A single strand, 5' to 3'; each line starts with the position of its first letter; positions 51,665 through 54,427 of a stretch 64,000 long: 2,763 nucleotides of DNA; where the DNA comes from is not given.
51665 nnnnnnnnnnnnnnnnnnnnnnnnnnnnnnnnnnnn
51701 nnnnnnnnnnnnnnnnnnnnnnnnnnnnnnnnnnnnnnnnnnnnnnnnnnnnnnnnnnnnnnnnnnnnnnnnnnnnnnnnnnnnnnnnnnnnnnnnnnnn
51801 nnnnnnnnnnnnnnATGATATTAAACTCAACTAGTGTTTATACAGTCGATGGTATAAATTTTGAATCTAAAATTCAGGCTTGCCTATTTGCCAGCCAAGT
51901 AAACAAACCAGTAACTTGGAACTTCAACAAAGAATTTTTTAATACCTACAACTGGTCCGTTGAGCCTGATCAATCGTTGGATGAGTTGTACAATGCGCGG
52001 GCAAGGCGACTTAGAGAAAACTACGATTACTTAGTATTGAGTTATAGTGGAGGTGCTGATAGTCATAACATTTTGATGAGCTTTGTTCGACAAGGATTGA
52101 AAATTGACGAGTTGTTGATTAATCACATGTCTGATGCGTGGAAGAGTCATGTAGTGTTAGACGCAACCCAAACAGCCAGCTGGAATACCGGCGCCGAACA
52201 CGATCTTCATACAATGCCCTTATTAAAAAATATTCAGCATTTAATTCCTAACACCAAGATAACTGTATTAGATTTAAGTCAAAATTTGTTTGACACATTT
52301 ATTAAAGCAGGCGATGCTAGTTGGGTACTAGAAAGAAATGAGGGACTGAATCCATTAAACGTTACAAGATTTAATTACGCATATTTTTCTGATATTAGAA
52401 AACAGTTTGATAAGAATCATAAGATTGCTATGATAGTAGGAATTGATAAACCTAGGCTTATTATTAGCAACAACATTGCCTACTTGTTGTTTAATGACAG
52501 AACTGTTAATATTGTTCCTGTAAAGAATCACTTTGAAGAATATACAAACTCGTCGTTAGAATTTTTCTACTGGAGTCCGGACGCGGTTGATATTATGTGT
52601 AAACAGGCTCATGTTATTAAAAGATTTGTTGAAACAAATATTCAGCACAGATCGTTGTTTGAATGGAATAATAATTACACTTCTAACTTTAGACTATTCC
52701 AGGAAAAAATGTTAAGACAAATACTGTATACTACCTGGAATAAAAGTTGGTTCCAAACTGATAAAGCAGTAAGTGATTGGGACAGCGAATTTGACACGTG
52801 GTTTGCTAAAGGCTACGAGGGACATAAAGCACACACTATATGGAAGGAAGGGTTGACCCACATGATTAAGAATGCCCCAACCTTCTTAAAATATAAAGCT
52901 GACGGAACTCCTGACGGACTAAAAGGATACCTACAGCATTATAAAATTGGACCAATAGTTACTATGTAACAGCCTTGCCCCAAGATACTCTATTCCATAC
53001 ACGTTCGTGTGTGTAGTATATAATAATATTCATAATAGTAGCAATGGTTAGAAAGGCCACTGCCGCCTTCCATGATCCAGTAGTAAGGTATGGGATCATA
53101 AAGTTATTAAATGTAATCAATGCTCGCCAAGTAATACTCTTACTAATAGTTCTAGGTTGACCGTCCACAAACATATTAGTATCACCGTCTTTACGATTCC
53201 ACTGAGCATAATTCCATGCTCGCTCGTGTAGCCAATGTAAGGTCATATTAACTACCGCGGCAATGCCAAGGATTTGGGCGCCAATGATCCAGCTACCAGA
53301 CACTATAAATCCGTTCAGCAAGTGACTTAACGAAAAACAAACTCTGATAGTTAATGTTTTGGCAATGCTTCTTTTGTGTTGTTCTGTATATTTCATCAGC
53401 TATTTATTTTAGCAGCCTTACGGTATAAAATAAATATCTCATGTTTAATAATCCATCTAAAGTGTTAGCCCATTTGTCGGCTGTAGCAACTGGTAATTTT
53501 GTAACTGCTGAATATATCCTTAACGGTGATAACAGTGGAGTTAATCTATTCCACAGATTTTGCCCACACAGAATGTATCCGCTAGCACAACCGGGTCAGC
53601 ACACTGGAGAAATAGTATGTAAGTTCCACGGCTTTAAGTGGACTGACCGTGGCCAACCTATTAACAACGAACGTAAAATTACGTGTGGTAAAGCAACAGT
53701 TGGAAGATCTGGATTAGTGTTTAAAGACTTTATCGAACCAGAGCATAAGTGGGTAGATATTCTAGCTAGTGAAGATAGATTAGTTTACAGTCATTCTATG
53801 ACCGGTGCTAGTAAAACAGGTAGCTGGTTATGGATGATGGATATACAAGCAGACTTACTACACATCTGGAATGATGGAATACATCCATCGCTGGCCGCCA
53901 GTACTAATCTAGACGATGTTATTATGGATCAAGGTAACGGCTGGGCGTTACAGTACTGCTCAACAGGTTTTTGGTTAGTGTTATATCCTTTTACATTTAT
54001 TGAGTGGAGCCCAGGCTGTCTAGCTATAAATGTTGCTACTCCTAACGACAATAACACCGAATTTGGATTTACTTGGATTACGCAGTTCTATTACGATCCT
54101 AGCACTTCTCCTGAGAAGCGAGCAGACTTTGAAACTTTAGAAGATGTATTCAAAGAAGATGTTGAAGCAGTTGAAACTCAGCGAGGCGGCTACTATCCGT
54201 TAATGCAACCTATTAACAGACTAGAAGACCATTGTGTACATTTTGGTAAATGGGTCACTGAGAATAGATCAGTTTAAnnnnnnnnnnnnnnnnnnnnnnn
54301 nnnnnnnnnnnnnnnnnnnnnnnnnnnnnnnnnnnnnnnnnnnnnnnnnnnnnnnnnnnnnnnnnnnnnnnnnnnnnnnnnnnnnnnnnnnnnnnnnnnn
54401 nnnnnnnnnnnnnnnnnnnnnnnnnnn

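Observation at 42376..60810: An ~18.5-kb phage-borne enzyme island: six PP-loop ATPases, two B12-radical-SAM enzymes, seven Fe/2OG oxygenases, a Rieske oxygenase, a desaturase, an FMN oxidoreductase and a binding protein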

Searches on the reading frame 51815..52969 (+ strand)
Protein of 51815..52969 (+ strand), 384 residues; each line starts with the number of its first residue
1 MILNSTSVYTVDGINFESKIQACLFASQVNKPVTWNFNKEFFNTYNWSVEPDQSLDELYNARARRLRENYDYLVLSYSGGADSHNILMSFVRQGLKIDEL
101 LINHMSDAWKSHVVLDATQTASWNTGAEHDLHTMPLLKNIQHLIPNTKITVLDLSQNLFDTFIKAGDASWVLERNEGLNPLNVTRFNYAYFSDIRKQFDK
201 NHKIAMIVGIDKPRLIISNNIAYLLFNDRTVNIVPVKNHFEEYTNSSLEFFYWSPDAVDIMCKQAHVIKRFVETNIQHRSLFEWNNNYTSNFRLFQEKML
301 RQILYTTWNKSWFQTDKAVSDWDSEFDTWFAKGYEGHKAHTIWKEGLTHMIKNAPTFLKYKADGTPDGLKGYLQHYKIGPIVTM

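Call 4: search_protein_families(library=pfam, proteins=[window:51815-52969:+], max_evalue=0.01)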
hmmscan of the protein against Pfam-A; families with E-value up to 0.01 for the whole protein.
window:51815-52969:+ (384 aa): 1 family
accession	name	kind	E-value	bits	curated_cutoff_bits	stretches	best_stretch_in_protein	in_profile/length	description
PF24406.1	nSTAND_NTPase4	-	0.0082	16.7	27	0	35-61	9-35/58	Novel STAND NTPase 4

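Call 19: search_protein_families(library=ncbifam, proteins=[window:51815-52969:+], max_evalue=0.01)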
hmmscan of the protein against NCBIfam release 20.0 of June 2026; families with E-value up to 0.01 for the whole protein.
window:51815-52969:+ (384 aa): 0 families

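Call 90: find_homologous_proteins(query=window:51815-52969:+, max_evalue=0.001)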
Query window:51815-52969:+ (384 aa): 795 proteins with E <= 0.001 among 3389 candidates; the best 120 are listed.
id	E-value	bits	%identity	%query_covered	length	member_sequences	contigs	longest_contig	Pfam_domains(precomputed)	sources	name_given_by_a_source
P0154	3.1e-253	858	95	100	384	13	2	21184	-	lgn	-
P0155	3.2e-205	700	76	99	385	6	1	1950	-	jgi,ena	jgi:hypothetical protein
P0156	8.2e-204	695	76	99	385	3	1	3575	-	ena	-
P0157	1.0e-200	685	74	99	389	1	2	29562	-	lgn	-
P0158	6.2e-199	679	74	99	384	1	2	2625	-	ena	-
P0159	2.1e-198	677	74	99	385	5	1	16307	-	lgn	-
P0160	5.1e-194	663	72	100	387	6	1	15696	-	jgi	jgi:hypothetical protein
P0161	1.0e-189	649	70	99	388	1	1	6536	-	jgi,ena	-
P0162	3.8e-189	647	70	99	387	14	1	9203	-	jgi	-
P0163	1.0e-188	645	71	99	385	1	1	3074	-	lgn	-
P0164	2.3e-186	638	69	99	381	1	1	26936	-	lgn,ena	-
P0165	6.2e-180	616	66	100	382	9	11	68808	-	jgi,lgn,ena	-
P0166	1.6e-179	615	66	99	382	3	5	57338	-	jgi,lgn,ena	jgi:hypothetical protein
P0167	2.6e-179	614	66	100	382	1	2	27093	-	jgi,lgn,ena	-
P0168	1.7e-178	612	66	99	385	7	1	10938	-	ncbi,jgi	jgi:hypothetical protein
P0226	8.2e-128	445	52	97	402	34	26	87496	-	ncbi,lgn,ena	-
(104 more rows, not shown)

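Call 91: search_dna_similar(query=window:51815-52969:+, collection=phages, mode=protein, max_rows=15, max_evalue=0.001)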
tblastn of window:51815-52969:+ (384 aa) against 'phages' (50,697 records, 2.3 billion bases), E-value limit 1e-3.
No match.

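Call 94: find_encoding_contigs(protein=P0226, flank=10000, max_places=2)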
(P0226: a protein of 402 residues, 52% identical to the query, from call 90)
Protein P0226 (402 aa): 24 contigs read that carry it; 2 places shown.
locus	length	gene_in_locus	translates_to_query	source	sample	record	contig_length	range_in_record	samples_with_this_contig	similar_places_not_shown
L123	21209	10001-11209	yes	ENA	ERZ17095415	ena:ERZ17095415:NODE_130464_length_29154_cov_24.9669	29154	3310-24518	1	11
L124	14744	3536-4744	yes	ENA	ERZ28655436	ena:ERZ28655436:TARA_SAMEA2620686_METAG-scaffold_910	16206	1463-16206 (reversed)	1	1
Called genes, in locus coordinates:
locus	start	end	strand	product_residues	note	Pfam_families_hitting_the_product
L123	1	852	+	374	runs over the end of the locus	PF00004:AAA (weak), PF07726:AAA_3 (faint), PF07728:AAA_5 (faint)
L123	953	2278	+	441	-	PF13203:DUF2201_N, PF09967:DUF2201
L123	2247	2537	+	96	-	-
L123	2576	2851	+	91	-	-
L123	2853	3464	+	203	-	-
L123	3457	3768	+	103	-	-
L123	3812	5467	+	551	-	PF18454:Mtd_N, PF26696:PTL_trimer (faint)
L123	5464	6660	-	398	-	-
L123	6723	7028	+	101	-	-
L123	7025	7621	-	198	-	-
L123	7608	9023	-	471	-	PF13186:SPASM (weak), PF04055:Radical_SAM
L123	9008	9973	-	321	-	PF03060:NMO, PF00977:His_biosynth (faint), PF00478:IMPDH (weak)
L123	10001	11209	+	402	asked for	-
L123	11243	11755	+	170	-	PF09834:DUF2061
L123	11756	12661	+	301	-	-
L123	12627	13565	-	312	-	-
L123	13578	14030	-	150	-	PF04116:FA_hydroxylase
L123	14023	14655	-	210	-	-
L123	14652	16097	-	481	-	PF02310:B12-binding, PF04055:Radical_SAM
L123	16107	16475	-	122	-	PF02675:AdoMet_dc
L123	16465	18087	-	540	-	PF04055:Radical_SAM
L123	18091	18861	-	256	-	PF00487:FA_desaturase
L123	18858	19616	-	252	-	PF00487:FA_desaturase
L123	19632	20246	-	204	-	-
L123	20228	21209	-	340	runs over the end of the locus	PF04055:Radical_SAM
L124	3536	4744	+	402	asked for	-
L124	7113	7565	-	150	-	PF04116:FA_hydroxylase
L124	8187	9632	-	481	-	PF02310:B12-binding, PF04055:Radical_SAM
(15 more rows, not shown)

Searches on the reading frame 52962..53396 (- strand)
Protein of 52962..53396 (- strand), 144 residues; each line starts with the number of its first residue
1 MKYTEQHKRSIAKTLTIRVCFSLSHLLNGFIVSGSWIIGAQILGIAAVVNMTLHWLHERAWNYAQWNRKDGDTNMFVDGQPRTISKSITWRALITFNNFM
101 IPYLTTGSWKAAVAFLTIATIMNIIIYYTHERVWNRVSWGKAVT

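Call 4: search_protein_families(library=pfam, proteins=[window:52962-53396:-], max_evalue=0.01)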
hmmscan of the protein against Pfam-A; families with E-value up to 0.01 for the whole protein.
window:52962-53396:- (144 aa): 1 family
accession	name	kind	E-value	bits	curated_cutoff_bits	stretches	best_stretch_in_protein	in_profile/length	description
PF09834.14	DUF2061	-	3.8e-24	85.3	23.1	2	85-135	2-52/52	Predicted membrane protein (DUF2061)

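Call 15: search_protein_families(library=phrogs, proteins=[window:52962-53396:-], max_evalue=0.01)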
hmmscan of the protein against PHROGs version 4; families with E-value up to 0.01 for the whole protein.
window:52962-53396:- (144 aa): 0 families

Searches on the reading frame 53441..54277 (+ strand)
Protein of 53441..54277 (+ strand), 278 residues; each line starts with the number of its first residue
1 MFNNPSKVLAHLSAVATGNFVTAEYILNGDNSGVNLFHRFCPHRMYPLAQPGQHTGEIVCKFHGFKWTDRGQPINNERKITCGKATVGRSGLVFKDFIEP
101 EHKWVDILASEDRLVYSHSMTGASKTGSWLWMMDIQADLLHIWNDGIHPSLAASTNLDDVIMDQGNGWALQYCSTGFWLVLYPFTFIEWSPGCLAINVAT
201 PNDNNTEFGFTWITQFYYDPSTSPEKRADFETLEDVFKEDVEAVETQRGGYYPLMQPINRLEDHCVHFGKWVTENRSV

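Call 4: search_protein_families(library=pfam, proteins=[window:53441-54277:+], max_evalue=0.01)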
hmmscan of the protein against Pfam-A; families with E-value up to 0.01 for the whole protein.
window:53441-54277:+ (278 aa): 2 families
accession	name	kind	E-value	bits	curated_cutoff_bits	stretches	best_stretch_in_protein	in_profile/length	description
PF00355.32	Rieske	-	5.6e-07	29.8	20.3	1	27-77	29-79/88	Rieske [2Fe-2S] domain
PF00848.25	Ring_hydroxyl_A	-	1.7e-06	28.5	24.9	1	173-274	96-204/208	Ring hydroxylating alpha subunit (catalytic domain)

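Call 16: search_protein_families(library=phrogs, proteins=[window:53441-54277:+], max_evalue=0.01)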
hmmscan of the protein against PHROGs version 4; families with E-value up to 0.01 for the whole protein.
window:53441-54277:+ (278 aa): 0 families

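Call 65: search_protein_families(library=ncbifam, proteins=[window:53441-54277:+], max_evalue=0.01)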
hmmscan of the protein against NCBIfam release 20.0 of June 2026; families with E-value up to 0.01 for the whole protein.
window:53441-54277:+ (278 aa): 1 family
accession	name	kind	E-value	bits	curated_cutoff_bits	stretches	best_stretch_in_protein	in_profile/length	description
NF052579.1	BetMthstMoxSdmAMthl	equivalog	0.00023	20.2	600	1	30-87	48-105/351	4beta-methylsterol monooxygenase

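Call 70: search_solved_structures(query=window:53441-54277:+, max_evalue=0.1)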
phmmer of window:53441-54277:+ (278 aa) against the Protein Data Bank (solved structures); distinct sequences matched with E-value up to 0.1: 7.
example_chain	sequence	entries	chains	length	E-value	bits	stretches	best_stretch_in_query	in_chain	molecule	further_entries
6wnc_A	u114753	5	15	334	0.0013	21.6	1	29-73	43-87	SxtDIOX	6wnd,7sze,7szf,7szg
6wn3_A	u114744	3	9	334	0.0031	20.3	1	29-73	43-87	SxtT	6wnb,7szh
4p1c_H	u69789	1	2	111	0.0098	18.7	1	22-75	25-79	Toluene-4-monooxygenase system ferredoxin subunit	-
1vm9_A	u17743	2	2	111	0.01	18.6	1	22-75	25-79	Toluene-4-monooxygenase system protein C | Toluene-4-monooxygenase system ferredoxin subunit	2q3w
4p1b_H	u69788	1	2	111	0.011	18.5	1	22-75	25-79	Toluene-4-monooxygenase system ferredoxin subunit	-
1sjg_A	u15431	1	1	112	0.012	18.5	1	22-75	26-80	Toluene-4-monooxygenase system protein C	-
7qwt_A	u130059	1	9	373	0.069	15.9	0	36-76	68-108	Rieske (2Fe-2S) domain protein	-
